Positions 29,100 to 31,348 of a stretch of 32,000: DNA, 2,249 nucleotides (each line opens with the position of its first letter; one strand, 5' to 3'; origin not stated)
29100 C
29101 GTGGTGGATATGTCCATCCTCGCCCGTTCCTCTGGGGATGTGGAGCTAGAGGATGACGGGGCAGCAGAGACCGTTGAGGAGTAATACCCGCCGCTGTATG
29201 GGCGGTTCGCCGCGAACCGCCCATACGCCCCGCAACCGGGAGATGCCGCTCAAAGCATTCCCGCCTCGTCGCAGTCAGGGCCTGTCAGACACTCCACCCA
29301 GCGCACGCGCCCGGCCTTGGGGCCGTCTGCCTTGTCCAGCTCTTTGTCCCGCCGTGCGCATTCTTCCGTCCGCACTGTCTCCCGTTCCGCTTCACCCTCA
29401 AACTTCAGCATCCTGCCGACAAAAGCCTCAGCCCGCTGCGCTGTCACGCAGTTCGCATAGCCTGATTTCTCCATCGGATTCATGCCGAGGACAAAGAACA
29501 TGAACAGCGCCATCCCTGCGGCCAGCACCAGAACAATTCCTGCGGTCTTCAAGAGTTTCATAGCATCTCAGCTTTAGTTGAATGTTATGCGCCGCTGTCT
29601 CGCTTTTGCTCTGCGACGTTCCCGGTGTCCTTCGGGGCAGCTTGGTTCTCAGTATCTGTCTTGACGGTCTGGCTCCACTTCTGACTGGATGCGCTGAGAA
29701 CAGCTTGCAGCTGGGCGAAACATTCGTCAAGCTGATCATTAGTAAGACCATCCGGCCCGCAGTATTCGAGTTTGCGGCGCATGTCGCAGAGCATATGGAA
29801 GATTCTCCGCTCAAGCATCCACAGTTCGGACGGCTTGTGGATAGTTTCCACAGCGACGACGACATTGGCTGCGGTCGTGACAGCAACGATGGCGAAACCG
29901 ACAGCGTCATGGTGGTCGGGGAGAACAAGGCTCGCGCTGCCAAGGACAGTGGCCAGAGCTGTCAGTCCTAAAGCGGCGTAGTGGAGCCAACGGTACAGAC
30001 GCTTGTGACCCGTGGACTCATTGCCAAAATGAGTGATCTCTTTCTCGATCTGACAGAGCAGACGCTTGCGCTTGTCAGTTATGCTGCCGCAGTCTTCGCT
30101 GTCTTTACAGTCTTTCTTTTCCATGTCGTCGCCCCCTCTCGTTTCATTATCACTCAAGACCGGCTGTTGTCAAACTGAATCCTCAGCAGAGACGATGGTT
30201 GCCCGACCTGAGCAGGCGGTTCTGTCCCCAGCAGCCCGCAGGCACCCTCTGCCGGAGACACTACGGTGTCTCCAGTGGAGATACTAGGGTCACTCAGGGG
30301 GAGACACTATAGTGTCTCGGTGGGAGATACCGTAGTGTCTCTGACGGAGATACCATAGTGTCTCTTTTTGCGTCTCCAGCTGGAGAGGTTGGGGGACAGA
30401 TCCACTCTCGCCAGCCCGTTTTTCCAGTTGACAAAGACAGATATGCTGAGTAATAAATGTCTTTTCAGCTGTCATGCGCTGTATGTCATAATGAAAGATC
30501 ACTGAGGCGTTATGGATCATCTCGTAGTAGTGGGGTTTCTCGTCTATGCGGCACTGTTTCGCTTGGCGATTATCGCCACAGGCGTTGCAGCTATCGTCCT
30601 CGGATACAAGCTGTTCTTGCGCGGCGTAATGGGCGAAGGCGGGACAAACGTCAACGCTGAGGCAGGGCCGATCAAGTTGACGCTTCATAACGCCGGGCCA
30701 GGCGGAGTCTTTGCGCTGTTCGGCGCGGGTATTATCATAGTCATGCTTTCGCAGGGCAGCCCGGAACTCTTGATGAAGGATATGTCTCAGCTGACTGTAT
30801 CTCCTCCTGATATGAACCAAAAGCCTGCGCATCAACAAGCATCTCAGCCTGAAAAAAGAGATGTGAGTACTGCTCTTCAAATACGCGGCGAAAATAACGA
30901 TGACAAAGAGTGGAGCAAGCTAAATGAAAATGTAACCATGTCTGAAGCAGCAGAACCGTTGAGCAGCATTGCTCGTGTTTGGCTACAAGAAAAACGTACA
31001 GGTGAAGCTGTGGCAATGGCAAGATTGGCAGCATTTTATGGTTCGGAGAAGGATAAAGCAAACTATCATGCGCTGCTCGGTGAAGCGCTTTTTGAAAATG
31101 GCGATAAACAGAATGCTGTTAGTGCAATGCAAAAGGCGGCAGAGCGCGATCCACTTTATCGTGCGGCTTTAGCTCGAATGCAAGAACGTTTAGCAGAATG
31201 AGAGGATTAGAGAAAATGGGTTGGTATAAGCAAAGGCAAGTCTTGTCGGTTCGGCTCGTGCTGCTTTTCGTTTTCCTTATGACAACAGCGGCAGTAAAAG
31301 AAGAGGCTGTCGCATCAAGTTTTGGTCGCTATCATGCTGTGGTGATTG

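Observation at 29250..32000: Divergent SLATT-like two-TM / secreted caspase-like protease locus with a shared control region: candidate uncharacterised conflict or envelope system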

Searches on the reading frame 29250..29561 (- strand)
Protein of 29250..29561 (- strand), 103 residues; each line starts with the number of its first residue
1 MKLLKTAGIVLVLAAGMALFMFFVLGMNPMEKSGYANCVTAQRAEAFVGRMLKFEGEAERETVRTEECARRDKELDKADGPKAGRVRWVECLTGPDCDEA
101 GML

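Call 3: search_protein_families(library=pfam, proteins=[window:29250-29561:-], max_evalue=1)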
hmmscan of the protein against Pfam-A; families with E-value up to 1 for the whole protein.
window:29250-29561:- (103 aa): 0 families

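Call 14: search_protein_families(library=padloc, proteins=[window:29250-29561:-], max_evalue=1)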
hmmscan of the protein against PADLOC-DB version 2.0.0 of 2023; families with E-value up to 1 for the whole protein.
window:29250-29561:- (103 aa): 0 families

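Call 15: search_protein_families(library=ncbifam, proteins=[window:29250-29561:-], max_evalue=1)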
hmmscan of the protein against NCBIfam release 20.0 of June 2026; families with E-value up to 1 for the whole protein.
window:29250-29561:- (103 aa): 0 families

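Call 100: list_cluster_members(proteins=[window:29250-29558:-, window:29585-30124:-])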
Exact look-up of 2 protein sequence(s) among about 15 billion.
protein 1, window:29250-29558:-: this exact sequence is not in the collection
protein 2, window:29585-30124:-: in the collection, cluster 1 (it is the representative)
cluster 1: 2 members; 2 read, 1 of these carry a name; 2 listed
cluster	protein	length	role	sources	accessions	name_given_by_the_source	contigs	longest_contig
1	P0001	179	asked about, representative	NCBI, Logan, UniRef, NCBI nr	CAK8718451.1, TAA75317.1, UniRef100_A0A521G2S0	MAG: hypothetical protein CDV28_10856 [Candidatus Electronema aureum] | SMODS and SLOG-associating 2TM effector domain-containing protein n=1 Tax=Candidatus ...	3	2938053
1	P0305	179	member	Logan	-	-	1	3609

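Call 101: list_cluster_members(proteins=[window:29253-29561:-])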
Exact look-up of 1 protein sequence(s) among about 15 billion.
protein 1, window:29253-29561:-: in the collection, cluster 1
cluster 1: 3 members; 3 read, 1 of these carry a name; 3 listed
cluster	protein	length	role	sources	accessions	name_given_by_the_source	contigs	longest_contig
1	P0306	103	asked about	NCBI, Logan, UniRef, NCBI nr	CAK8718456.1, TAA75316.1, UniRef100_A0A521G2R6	MAG: hypothetical protein CDV28_10855 [Candidatus Electronema aureum] | Uncharacterized protein n=1 Tax=Candidatus Electronema aureum TaxID=2005002 ...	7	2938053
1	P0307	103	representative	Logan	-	-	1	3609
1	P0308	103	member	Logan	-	-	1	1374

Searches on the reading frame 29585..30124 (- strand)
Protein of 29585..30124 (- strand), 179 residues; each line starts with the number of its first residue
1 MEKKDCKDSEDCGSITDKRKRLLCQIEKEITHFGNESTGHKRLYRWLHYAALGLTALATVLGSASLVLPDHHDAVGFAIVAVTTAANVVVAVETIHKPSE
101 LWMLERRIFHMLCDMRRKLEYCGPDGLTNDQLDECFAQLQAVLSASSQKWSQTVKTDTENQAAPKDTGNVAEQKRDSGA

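Call 3: search_protein_families(library=pfam, proteins=[window:29585-30124:-], max_evalue=1)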
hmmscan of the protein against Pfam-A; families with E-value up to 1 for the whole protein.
window:29585-30124:- (179 aa): 2 families
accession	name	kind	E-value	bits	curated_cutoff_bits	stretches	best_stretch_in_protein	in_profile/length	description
PF14015.11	DUF4231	-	0.0028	18.5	24.7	1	40-111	13-80/103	Protein of unknown function (DUF4231)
PF18181.6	SLATT_1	-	0.043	14.3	26.3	1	26-84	6-64/122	SMODS and SLOG-associating 2TM effector domain 1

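Call 9: find_encoding_contigs(protein=window:29585-30124:-, flank=10000, max_places=6)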
Protein window:29585-30124:- (179 aa): 4 contigs read that carry it; 2 places shown.
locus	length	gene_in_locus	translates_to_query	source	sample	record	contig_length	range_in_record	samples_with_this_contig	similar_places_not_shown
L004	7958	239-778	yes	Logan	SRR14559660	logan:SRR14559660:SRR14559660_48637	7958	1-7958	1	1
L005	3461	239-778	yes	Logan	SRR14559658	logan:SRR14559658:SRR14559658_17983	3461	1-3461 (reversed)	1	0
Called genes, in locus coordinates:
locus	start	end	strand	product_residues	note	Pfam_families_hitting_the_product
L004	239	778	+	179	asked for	-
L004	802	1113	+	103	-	-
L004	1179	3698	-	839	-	PF00521:DNA_topoisoIV, PF03989:DNA_gyraseA_C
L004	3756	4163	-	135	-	PF01814:Hemerythrin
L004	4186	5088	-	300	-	PF12784:PDDEXK_2, PF27070:HTH_Rpn_C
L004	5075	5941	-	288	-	PF12784:PDDEXK_2, PF27070:HTH_Rpn_C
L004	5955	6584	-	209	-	-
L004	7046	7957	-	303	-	?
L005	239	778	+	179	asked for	-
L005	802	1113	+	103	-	-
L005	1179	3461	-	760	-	?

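Call 12: find_homologous_proteins(query=window:29585-30124:-, max_evalue=0.01)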
Query window:29585-30124:- (179 aa): 4 proteins with E <= 0.01 among 244 candidates.
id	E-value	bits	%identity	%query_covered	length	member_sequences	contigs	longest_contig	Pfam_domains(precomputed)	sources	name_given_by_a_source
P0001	3.2e-116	403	100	100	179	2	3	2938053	-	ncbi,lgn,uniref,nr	ncbi:MAG: hypothetical protein CDV28_10856 [Candidatus Electronema aureum]|uniref:SMODS and SLOG-ass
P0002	4.1e-62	227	64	93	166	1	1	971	-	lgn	-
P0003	2.2e-43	166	49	92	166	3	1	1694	PF14015.12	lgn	-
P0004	1.1e-28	118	44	82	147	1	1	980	PF14015.12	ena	-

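Call 14: search_protein_families(library=padloc, proteins=[window:29585-30124:-], max_evalue=1)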
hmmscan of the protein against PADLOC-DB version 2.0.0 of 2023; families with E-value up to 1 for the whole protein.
window:29585-30124:- (179 aa): 0 families

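Call 15: search_protein_families(library=ncbifam, proteins=[window:29585-30124:-], max_evalue=1)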
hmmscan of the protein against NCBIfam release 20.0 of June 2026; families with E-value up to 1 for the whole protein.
window:29585-30124:- (179 aa): 3 families
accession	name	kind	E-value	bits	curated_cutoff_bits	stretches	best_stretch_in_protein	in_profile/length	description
NF033634.1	SLATT_1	domain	7.4e-14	51.8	41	1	25-153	5-131/132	SLATT domain-containing protein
NF033632.1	SLATT_4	domain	0.0092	15.8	55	1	40-140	23-125/154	SLATT domain-containing protein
NF033610.1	SLATT_3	domain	0.047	13.7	45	1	37-106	12-81/170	SLATT domain-containing protein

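Call 26: find_encoding_contigs(protein=P0003, flank=10000, max_places=4)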
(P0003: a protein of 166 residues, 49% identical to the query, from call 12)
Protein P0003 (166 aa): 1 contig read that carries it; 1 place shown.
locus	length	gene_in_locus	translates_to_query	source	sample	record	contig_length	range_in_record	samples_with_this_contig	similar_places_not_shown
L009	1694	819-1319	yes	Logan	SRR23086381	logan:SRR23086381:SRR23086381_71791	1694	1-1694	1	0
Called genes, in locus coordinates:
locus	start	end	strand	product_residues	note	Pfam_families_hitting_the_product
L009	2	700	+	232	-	?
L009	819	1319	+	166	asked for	PF14015:DUF4231 (weak)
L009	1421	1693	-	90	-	?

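Call 33: find_encoding_contigs(protein=P0002, flank=10000, max_places=4)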
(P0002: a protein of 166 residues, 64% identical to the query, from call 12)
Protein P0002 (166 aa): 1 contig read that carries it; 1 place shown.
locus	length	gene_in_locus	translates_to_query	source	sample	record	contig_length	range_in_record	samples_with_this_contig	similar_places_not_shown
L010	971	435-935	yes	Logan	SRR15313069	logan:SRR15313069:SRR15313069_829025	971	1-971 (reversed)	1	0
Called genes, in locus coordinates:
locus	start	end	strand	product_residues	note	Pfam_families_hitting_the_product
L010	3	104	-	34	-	?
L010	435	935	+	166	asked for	-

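Call 34: find_encoding_contigs(protein=P0004, flank=10000, max_places=4)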
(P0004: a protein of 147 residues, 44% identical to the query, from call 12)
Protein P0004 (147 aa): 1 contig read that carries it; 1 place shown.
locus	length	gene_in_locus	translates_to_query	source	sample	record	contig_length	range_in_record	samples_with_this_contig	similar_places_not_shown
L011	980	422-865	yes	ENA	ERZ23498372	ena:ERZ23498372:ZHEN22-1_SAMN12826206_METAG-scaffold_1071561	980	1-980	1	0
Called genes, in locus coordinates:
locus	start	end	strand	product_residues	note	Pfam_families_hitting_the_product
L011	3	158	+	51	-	?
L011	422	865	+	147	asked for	PF14015:DUF4231 (weak)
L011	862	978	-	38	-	?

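Call 40: find_related_loci(query=A1, collection=genome_contigs, flank=10000)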
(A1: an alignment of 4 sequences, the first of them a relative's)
Query A1 (179 aa) in genome_contigs; peptide patterns used: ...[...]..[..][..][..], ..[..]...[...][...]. (x = any residue, [..] = any of these).
36 stretches matched a pattern; 21 encode a relative of the query (tblastn E <= 1e-3); 21 distinct loci.
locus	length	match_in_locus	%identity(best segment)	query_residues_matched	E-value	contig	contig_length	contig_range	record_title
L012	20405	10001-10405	50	22-156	6e-40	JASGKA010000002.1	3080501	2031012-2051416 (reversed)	MAG: Pyrinomonadaceae bacterium isolate 5N531 JMF-2111-06-0005.ont.bin.531_1, whole genome shotgun sequence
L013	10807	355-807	35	13-163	5e-31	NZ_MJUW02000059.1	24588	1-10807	Candidatus Brocadia sapporoensis strain 40 NODE_367_length_24588_cov_328.358, whole genome shotgun sequence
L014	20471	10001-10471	35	17-172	1e-30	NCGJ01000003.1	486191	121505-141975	MAG: Hydrogenophilales bacterium 28-61-23 04302015_28_scaffold_9, whole genome shotgun sequence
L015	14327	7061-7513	35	17-167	2e-29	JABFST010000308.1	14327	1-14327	MAG: Methylococcaceae bacterium isolate WB-IL-19 seq_2045, whole genome shotgun sequence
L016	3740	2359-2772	36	17-154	5e-30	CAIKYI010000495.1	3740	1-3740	MAG: uncultured Methylobacter sp. isolate KTt_bin-1808 genome assembly, contig: bin-1808:495/805, whole genome shotgun s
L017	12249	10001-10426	35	13-154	2e-28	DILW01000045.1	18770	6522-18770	MAG TPA_asm: Betaproteobacteria bacterium UBA5582 UBA5582_contig_762, whole genome shotgun sequence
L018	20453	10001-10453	35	13-164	4e-28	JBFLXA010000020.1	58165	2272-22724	MAG: Pseudomonadota bacterium isolate MAG046 MAG046_20, whole genome shotgun sequence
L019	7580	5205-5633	36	15-157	8e-28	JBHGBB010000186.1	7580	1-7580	MAG: bacterium isolate SBS.BIN.55 SBSBIN55_contig_186, whole genome shotgun sequence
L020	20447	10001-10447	35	13-161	2e-27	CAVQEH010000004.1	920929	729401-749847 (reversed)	MAG: uncultured Ignavibacteria bacterium isolate MFD02416.bin.1.320 genome assembly, contig: contig_33795, whole genome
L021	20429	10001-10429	37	25-169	4e-27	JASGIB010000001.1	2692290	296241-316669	MAG: Thermomonas sp. isolate 5N025 JMF-2111-06-0005.ont.bin.25_0, whole genome shotgun sequence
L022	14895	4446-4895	33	15-164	3e-27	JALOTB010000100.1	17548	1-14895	MAG: Chromatiaceae bacterium isolate Prado222 scaffold_8844, whole genome shotgun sequence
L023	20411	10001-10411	36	25-161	1e-26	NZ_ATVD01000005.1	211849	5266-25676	Arenimonas oryziterrae DSM 21050 = YC6267 strain DSM 21050 G467DRAFT_scaffold00005.5_C, whole genome shotgun sequence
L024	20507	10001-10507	34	18-179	3e-25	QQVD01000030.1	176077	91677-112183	MAG: Acidobacteria bacterium isolate LB_ACB_1 c_000000000043, whole genome shotgun sequence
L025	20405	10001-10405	33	25-160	3e-25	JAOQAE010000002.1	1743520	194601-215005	MAG: Bacteroidetes bacterium isolate RYN_274 scaffold_4026621, whole genome shotgun sequence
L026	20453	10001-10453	35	13-163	9e-23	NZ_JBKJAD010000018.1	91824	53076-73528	Azonexus caeni strain KACC11481 NODE_18_length_91824_cov_152.096710, whole genome shotgun sequence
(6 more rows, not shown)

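Call 48: search_protein_families(library=pfam, alignment_id=A2, max_evalue=0.001)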
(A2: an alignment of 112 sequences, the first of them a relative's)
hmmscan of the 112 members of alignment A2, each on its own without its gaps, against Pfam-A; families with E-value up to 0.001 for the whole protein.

A. member 1, L012:5797-7377:+ (527 aa): 2 families
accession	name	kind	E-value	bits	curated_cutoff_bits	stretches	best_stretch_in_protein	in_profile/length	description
PF04055.27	Radical_SAM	-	1.7e-18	67.8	29.5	1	238-396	4-162/166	Radical SAM superfamily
PF02310.24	B12-binding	-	4.1e-13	49.7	32.1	1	40-166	13-120/121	B12 binding domain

B. families by the number of members that match (of 112 scanned): 147 families (the first 25 are shown)
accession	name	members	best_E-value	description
PF00515.34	TPR_1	4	2.9e-60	Tetratricopeptide repeat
PF13414.12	TPR_11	4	1.2e-57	TPR repeat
PF07719.23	TPR_2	4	1.2e-51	Tetratricopeptide repeat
PF13431.12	TPR_17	4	1.1e-44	Tetratricopeptide repeat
PF13181.12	TPR_8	4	7.6e-41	Tetratricopeptide repeat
PF13432.12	TPR_16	4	1.6e-40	Tetratricopeptide repeat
PF13371.12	TPR_9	4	2e-28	Tetratricopeptide repeat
PF13424.12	TPR_12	4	2e-26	Tetratricopeptide repeat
PF14559.12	TPR_19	4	3.4e-25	Tetratricopeptide repeat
PF13428.12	TPR_14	4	1.5e-24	Tetratricopeptide repeat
PF13176.12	TPR_7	4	4.8e-19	Tetratricopeptide repeat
PF13174.12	TPR_6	4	2e-16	Tetratricopeptide repeat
PF13374.12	TPR_10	4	5.5e-15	Tetratricopeptide repeat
PF23914.1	TPR_CcmH_CycH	4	6e-11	Cytochrome c-type biogenesis protein H TPR domain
PF24575.1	TPR_Slam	4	9.8e-09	Surface lipoprotein assembly modifier, N-terminal TPR repeats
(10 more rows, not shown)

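Call 91: predict_structure(alignment_id=A1)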
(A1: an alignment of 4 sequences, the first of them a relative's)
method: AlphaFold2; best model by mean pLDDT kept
length: 179 residues; sequences in the alignment: 4
mean_pLDDT: 64.8   pTM: 0.45
mean pLDDT of the five models: 64.8, 56.8, 52.4, 47.9, 41.4
residues with pLDDT >= 90: 0; 70-90: 88; 50-70: 57; < 50: 34
segments of 3 or more residues with pLDDT < 50: 1-9, 157-179
pLDDT, mean of each block of 10 residues (from residue 1): 41 73 79 69 75 78 77 75 70 57 70 77 67 70 63 50 39 35
secondary structure, 60 per line:
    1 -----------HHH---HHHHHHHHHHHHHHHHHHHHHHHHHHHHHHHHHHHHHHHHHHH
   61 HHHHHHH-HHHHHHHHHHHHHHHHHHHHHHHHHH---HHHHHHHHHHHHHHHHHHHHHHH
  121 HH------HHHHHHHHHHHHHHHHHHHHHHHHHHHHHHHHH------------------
elements in order: H18-67 H69-94 H98-122 H129-161

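Call 92: search_solved_structures(query=A1, max_evalue=1)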
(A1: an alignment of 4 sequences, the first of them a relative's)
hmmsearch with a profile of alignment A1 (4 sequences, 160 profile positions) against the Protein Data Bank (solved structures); distinct sequences matched with E-value up to 1: 1.
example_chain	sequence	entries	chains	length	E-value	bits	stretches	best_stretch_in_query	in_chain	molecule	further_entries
5tfp_A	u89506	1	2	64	0.49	13.2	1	114-137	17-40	Histone-lysine N-methyltransferase SETDB2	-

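Call 99: find_related_loci(query=A1, collection=viral_contigs, flank=8000)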
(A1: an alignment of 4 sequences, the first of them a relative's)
Query A1 (179 aa) in viral_contigs; peptide patterns used: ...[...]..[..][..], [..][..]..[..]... (x = any residue, [..] = any of these).
14 stretches matched a pattern, but none encodes a relative of the query by tblastn (E <= 1e-3).

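Call 112: search_protein_families(library=ncbifam, alignment_id=A7, max_evalue=0.001)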
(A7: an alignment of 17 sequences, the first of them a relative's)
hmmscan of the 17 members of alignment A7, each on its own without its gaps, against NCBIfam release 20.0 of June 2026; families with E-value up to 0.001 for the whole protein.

A. member 1, P0001 (179 aa): 1 family
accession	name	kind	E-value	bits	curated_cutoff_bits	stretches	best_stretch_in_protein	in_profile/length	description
NF033634.1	SLATT_1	domain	7.4e-14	51.8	41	1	25-153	5-131/132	SLATT domain-containing protein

B. families by the number of members that match (of 17 scanned): 2 families
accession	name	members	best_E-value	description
NF033634.1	SLATT_1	17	8.4e-20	SLATT domain-containing protein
NF033632.1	SLATT_4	8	1.1e-05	SLATT domain-containing protein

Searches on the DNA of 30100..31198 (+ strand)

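Call 69: search_rna_families(source=window, start=30100, end=30560, threshold=evalue, max_evalue=5)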
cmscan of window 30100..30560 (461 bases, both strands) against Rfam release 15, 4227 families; matches with E-value up to 5: 4.
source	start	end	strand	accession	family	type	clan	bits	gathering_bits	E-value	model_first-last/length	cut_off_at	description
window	30238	30335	-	RF00995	mir-616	Gene; miRNA;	-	20.5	100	0.091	1-91/91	no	mir-616 microRNA precursor family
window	30301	30364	+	RF03457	MIR173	Gene; miRNA;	-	17.5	70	0.89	1-102/102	no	MIR173 microRNA precursor family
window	30300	30365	-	RF03572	MIR2109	Gene; miRNA;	-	16.7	100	1.5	1-71/71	no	MIR2109 microRNA precursor family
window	30245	30326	-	RF01015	mir-885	Gene; miRNA;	-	15.7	66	2.2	1-74/74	no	mir-885 microRNA precursor family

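Call 107: search_rna_families(sources=[L008, L033, L034, L035, L007, L010], threshold=gathering)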
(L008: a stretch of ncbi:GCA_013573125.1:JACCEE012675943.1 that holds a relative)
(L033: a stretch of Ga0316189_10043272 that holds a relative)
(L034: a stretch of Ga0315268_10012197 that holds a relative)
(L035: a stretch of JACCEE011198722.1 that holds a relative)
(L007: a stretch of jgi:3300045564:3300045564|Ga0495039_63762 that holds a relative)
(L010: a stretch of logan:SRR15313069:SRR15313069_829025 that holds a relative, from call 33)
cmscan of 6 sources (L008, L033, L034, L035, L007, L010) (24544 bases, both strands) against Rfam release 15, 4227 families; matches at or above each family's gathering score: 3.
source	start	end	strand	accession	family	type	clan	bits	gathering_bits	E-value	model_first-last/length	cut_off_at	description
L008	1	221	-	RF00010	RNaseP_bact_a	Gene; ribozyme;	CL00002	154.9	100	2.1e-48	1-220/367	3'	Bacterial RNase P class A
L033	447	519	-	RF00005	tRNA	Gene; tRNA;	CL00001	66.7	29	9.6e-13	1-71/71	no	tRNA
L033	361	435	-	RF00005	tRNA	Gene; tRNA;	CL00001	62.2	29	1.7e-11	1-71/71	no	tRNA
